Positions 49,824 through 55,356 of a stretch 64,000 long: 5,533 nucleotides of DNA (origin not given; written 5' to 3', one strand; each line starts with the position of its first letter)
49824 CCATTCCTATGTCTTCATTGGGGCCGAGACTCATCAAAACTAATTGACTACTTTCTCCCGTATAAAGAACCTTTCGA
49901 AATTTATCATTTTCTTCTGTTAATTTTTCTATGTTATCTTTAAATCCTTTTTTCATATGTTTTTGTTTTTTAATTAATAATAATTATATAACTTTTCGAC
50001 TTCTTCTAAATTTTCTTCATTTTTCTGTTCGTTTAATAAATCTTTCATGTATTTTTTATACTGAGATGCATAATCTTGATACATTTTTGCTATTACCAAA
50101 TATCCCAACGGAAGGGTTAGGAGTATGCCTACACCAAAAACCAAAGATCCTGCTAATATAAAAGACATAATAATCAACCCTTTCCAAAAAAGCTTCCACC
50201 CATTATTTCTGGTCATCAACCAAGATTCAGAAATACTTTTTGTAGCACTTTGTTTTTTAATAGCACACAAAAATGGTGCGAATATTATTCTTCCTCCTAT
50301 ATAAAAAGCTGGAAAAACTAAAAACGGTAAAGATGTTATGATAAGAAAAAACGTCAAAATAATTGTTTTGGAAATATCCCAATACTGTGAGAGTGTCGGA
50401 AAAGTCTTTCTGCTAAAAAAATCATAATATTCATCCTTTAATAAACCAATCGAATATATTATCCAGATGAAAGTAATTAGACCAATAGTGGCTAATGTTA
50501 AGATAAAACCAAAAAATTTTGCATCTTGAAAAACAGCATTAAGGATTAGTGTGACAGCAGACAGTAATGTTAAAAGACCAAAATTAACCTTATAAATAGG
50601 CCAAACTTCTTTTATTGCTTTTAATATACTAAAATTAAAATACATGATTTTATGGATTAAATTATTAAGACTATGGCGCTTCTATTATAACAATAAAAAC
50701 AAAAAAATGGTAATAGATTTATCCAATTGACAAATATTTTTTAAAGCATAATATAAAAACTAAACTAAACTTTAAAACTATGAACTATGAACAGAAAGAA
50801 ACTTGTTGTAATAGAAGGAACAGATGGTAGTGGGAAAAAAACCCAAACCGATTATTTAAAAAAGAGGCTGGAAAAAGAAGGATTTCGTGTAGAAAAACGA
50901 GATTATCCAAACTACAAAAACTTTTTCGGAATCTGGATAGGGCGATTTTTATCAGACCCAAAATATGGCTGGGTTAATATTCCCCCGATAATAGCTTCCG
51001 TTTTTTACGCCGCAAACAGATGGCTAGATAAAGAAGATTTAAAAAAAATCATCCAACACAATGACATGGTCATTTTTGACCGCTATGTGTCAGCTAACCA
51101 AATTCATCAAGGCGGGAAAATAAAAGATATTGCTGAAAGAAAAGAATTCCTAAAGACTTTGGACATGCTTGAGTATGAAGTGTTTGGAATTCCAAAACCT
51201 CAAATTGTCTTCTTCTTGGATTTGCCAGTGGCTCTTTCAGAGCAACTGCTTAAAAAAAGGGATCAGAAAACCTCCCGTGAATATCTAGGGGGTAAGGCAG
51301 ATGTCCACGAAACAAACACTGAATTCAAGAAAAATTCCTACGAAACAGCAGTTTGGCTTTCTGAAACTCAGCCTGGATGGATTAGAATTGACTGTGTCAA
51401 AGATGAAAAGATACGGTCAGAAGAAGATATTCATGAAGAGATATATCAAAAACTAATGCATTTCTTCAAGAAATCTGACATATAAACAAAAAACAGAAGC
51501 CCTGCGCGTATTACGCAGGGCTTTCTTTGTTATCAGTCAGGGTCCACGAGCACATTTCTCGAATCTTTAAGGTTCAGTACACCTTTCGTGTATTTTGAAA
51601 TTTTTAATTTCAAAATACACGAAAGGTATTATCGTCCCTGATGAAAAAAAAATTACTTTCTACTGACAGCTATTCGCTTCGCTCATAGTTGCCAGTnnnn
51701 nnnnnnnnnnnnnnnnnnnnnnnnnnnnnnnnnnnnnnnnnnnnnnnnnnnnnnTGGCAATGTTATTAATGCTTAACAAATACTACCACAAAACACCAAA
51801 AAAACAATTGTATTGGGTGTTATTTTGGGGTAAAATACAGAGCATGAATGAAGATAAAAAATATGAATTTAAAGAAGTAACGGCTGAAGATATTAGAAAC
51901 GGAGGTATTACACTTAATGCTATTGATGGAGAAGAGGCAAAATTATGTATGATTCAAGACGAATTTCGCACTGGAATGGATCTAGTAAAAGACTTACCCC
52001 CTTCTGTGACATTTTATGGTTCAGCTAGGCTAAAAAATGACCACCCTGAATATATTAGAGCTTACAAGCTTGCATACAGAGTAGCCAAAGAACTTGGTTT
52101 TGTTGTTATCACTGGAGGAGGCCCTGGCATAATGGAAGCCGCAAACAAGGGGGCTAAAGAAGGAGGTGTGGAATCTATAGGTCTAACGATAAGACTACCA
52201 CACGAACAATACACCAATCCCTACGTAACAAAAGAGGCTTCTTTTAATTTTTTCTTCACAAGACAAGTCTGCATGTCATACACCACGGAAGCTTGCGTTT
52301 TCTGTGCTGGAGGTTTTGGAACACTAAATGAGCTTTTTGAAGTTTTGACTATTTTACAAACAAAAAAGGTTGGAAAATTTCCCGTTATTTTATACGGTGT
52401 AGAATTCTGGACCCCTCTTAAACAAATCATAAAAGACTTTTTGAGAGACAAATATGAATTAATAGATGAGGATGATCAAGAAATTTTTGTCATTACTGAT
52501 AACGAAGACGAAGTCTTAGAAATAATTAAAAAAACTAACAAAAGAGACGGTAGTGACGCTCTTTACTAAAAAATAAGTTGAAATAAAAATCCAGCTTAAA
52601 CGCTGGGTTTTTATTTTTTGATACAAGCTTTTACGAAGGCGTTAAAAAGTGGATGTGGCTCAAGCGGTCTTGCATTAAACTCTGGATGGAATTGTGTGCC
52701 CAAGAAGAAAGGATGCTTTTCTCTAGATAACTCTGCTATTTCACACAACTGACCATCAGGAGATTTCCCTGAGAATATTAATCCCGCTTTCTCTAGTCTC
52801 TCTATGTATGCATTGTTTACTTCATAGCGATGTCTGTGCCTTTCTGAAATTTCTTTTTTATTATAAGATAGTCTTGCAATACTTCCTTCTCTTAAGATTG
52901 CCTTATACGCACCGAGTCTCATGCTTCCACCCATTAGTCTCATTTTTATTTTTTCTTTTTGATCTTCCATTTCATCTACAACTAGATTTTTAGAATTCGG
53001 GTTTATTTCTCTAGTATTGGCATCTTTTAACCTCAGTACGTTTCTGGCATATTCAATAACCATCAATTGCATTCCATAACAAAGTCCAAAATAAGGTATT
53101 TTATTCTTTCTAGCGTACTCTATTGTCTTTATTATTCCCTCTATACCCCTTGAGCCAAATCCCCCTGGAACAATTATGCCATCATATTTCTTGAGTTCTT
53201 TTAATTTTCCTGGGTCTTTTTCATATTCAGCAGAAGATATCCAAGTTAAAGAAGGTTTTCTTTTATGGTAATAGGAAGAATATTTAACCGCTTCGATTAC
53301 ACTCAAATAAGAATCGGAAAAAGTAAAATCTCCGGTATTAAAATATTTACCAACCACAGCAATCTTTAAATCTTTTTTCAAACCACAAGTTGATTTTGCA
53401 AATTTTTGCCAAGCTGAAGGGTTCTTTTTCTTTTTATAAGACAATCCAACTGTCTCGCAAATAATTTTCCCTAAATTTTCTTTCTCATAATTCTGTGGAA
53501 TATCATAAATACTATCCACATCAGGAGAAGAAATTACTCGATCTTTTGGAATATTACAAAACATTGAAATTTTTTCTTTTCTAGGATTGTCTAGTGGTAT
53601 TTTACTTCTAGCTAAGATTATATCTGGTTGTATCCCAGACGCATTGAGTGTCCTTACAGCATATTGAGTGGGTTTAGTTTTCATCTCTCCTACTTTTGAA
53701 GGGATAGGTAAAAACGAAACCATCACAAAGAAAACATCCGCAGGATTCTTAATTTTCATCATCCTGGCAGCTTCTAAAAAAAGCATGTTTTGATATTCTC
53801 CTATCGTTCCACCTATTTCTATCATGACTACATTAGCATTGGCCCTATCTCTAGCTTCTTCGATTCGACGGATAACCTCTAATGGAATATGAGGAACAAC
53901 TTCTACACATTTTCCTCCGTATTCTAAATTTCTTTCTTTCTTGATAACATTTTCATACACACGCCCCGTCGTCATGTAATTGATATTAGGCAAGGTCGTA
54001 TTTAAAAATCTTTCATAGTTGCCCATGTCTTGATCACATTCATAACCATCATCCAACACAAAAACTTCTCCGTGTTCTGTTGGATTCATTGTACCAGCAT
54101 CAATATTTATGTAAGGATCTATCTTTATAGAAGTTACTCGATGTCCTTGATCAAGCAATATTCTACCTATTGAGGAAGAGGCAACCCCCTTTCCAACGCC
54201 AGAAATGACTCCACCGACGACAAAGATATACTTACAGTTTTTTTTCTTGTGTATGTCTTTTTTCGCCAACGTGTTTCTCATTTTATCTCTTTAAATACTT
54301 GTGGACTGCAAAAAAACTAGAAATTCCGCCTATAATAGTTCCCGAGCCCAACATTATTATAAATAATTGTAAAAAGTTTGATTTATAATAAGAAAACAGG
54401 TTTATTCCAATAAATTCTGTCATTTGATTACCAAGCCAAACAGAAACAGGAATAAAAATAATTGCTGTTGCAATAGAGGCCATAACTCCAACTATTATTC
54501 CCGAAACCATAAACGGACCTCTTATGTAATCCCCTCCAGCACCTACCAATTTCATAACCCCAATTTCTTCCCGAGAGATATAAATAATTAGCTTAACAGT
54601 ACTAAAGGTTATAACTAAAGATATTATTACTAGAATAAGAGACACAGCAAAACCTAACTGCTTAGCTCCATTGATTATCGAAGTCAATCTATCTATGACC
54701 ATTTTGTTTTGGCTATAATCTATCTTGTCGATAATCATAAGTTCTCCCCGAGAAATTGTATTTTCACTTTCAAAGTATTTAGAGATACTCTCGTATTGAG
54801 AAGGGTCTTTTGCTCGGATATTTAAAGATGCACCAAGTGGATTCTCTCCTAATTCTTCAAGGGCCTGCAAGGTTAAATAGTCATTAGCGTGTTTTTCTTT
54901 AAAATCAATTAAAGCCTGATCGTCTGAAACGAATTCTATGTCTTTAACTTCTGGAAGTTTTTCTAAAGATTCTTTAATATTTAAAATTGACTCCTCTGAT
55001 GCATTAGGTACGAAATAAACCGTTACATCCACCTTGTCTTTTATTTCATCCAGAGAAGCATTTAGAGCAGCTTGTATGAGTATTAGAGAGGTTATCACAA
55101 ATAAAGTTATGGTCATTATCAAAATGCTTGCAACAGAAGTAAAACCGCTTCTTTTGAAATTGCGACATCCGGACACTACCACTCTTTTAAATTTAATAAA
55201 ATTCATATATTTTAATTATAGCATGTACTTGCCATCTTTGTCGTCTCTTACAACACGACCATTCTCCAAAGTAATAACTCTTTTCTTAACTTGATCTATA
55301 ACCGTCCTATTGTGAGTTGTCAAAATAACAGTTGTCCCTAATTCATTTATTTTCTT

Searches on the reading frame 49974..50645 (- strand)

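Call 89: search_protein_families(library=pfam, proteins=[window:49974-50645:-], max_evalue=0.00001)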
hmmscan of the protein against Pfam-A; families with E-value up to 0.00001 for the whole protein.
window:49974-50645:- (223 aa): 1 family
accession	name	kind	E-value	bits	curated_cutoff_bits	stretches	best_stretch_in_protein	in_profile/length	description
PF10110.14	GPDPase_memb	-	1.9e-06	27.3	29.6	1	101-177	163-241/321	Membrane domain of glycerophosphoryl diester phosphodiesterase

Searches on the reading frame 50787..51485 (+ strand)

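Call 89: search_protein_families(library=pfam, proteins=[window:50787-51485:+], max_evalue=0.00001)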
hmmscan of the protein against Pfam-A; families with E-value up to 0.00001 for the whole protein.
window:50787-51485:+ (232 aa): 1 family
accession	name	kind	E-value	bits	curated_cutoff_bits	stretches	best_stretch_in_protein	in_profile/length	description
PF02223.23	Thymidylate_kin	-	7.8e-18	65.3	27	1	9-182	1-153/185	Thymidylate kinase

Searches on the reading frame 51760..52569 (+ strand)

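Call 89: search_protein_families(library=pfam, proteins=[window:51760-52569:+], max_evalue=0.00001)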
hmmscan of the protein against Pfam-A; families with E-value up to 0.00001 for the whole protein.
window:51760-52569:+ (269 aa): 2 families
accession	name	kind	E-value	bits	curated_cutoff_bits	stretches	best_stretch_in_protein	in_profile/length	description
PF03641.19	Lysine_decarbox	-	4e-25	89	27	1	125-254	1-129/131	Possible lysine decarboxylase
PF18306.6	LDcluster4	-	1.1e-13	51.5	26.3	1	86-208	7-124/151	SLOG cluster4 family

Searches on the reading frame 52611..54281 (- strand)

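Call 89: search_protein_families(library=pfam, proteins=[window:52611-54281:-], max_evalue=0.00001)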
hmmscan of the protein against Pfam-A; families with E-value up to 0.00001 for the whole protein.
window:52611-54281:- (556 aa): 2 families
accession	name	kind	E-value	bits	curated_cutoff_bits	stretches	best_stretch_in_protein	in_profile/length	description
PF06418.20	CTP_synth_N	-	5.5e-103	344.4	26.1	1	17-279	1-264/265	CTP synthase N-terminus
PF00117.34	GATase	-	9.6e-40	136.7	22.8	1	322-551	3-189/190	Glutamine amidotransferase class-I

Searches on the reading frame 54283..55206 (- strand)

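Call 89: search_protein_families(library=pfam, proteins=[window:54283-55206:-], max_evalue=0.00001)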
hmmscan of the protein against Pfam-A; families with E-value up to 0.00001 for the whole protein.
window:54283-55206:- (307 aa): 2 families
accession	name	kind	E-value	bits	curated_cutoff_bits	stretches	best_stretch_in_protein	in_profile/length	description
PF18075.7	FtsX_ECD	-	6.7e-18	65.5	23.5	1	59-151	1-93/96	FtsX extracellular domain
PF02687.27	FtsX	-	7.3e-07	29.7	25.5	1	187-305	2-116/120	FtsX-like permease C-terminal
